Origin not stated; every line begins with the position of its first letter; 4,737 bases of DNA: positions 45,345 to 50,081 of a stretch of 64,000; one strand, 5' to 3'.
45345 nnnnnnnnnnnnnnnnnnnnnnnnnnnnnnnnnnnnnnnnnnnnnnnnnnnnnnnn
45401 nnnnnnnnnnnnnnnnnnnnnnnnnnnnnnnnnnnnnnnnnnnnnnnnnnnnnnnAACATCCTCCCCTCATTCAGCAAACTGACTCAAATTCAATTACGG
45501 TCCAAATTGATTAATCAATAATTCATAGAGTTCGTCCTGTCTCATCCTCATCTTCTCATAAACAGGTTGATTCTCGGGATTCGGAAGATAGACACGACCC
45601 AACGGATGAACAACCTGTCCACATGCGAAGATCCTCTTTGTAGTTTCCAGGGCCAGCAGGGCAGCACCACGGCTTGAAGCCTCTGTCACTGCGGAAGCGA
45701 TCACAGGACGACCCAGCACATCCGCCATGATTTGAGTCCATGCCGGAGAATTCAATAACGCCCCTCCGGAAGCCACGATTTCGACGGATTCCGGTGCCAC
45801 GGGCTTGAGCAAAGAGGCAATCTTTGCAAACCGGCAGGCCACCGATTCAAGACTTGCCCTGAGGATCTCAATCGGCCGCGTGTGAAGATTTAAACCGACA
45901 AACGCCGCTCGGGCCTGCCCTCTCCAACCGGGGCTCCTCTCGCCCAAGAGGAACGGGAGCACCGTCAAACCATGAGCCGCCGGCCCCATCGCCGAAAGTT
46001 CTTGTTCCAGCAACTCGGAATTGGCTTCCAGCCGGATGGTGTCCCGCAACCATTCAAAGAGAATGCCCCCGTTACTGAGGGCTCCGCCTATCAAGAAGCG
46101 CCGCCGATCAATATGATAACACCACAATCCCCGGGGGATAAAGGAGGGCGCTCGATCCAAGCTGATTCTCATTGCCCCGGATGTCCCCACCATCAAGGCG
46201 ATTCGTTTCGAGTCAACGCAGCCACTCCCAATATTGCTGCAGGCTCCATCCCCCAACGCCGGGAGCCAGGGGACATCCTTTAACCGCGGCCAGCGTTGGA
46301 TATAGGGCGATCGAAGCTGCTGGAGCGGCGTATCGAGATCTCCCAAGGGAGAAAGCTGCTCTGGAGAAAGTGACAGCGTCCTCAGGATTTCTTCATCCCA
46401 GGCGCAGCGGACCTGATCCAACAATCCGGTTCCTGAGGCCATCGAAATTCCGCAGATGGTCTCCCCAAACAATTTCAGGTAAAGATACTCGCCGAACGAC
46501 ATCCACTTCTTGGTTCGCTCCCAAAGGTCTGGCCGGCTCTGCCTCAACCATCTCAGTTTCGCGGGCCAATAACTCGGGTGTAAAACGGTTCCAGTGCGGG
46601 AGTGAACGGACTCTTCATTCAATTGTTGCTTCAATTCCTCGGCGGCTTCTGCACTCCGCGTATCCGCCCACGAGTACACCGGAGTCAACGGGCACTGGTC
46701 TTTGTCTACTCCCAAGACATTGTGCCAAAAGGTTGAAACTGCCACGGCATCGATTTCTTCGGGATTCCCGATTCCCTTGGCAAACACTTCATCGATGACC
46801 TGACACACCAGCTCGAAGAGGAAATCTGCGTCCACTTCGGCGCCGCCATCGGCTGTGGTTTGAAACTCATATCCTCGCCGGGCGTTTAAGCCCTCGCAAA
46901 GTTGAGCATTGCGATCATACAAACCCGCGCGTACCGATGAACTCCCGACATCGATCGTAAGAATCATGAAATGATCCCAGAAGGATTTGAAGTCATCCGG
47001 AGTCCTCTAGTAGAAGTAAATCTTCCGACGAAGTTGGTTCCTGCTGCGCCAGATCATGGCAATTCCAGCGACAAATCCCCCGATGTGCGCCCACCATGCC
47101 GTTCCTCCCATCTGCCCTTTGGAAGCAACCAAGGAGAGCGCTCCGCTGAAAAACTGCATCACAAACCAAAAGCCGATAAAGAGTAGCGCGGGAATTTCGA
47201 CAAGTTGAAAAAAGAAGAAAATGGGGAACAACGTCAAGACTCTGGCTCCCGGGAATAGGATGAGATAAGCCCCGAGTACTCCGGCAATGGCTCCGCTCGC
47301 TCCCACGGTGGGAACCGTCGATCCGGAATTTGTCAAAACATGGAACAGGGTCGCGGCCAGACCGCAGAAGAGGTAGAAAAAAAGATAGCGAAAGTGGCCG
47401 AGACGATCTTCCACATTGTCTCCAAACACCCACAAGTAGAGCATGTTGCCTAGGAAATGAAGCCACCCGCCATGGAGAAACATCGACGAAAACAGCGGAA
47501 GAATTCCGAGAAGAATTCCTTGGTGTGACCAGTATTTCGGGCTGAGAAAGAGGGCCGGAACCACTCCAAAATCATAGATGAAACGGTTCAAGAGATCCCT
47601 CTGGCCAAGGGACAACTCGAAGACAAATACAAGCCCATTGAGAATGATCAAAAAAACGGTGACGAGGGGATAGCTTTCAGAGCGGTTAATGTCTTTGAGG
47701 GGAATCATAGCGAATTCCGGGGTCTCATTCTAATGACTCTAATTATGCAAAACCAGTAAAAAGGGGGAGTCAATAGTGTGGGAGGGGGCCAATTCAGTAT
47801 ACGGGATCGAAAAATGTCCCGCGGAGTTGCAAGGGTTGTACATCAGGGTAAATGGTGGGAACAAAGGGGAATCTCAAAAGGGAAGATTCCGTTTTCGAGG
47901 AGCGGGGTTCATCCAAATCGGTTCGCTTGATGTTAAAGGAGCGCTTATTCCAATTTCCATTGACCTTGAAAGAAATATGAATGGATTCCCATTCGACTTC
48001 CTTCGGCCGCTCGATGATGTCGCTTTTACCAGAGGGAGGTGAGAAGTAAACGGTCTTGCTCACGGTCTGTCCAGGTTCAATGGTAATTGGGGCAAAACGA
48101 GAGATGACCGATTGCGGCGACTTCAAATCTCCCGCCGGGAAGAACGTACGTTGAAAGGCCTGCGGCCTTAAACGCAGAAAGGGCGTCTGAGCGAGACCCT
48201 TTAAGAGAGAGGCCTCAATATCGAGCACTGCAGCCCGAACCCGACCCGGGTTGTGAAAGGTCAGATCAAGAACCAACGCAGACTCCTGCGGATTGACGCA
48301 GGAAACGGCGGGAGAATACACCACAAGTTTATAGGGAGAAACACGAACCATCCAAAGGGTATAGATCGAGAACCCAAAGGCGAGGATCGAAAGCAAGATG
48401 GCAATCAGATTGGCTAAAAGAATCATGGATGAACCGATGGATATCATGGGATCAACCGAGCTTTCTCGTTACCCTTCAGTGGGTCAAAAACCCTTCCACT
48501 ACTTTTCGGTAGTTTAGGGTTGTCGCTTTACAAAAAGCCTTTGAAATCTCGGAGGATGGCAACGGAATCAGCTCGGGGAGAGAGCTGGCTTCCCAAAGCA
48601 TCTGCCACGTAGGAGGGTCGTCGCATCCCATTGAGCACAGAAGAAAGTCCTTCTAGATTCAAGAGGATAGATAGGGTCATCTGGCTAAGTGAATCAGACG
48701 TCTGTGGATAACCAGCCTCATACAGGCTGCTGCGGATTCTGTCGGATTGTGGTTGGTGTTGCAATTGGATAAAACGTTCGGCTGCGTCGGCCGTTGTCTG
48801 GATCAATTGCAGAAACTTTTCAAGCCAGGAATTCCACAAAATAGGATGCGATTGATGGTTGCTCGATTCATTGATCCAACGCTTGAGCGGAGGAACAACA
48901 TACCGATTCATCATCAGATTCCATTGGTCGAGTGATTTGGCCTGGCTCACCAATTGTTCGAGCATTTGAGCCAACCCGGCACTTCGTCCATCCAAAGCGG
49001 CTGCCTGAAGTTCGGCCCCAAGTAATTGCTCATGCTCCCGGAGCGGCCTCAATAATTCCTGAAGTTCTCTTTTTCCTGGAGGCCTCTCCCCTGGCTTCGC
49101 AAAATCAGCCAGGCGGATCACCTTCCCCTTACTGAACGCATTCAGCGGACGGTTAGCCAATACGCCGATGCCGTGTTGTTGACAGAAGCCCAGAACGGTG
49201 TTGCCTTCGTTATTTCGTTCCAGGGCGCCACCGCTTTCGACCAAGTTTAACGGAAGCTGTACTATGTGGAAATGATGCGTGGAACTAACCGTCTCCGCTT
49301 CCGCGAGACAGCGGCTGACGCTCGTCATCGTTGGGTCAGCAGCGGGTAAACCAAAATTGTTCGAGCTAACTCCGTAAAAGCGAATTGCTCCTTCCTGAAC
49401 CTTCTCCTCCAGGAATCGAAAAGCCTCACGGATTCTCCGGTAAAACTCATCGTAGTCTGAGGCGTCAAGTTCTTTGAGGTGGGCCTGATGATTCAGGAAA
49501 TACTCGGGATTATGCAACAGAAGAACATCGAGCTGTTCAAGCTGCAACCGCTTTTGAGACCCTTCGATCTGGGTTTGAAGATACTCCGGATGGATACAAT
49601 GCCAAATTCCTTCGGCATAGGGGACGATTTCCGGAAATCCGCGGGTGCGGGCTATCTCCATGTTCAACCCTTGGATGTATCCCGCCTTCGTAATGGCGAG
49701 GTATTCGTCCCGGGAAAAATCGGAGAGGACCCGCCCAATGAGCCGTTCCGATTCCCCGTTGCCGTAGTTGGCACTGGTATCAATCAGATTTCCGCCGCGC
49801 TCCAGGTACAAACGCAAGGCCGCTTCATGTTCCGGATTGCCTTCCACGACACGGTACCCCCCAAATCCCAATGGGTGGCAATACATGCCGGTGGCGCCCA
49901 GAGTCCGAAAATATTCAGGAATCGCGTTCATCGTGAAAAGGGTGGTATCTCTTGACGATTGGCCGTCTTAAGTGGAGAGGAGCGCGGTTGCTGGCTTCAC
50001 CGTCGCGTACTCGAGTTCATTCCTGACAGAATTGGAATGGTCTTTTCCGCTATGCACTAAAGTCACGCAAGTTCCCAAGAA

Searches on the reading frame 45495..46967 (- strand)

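Call 54: search_protein_families(library=pfam, proteins=[window:45495-46967:-], max_evalue=0.00001)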
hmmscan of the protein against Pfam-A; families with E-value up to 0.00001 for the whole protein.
window:45495-46967:- (490 aa): 2 families
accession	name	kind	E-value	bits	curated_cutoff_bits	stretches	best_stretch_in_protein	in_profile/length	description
PF00370.27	FGGY_N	-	4.1e-45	154.7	28.8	1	1-247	1-245/245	FGGY family of carbohydrate kinases, N-terminal domain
PF02782.22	FGGY_C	-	2.5e-26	93.1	27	1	259-440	4-195/198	FGGY family of carbohydrate kinases, C-terminal domain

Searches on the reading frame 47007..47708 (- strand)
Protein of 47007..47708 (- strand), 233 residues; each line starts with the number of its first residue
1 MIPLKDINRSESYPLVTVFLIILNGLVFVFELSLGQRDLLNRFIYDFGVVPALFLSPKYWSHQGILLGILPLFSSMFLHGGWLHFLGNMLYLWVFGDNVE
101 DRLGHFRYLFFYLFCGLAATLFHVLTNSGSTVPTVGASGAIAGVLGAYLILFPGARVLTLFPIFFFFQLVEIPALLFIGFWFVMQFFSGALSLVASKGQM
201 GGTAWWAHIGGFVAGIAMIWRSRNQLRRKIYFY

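Call 55: search_protein_families(library=pfam, proteins=[window:47007-47708:-], max_evalue=0.00001)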
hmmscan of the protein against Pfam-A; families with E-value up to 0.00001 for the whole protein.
window:47007-47708:- (233 aa): 1 family
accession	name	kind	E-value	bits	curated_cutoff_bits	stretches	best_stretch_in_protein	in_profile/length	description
PF01694.28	Rhomboid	-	4e-34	118.3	22.6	1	71-221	6-139/143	Rhomboid domain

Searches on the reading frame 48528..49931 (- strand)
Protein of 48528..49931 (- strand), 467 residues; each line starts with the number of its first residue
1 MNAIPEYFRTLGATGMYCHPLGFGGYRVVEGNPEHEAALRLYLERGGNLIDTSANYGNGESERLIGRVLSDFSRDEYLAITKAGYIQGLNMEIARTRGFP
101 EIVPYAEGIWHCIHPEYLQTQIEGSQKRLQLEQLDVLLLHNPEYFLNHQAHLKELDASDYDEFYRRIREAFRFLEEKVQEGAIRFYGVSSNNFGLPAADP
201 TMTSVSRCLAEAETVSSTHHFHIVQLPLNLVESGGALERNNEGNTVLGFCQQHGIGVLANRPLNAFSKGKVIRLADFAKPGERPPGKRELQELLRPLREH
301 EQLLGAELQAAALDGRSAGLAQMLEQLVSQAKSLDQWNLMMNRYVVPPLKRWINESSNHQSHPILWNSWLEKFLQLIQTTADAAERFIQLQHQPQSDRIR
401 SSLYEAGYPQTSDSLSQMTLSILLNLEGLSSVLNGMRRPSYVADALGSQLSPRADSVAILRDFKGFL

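Call 55: search_protein_families(library=pfam, proteins=[window:48528-49931:-], max_evalue=0.00001)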
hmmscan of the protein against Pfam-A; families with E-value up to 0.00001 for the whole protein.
window:48528-49931:- (467 aa): 1 family
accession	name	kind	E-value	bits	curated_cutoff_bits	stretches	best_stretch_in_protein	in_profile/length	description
PF00248.27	Aldo_ket_red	-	1.4e-28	100.3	24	1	21-298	2-230/291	Aldo/keto reductase family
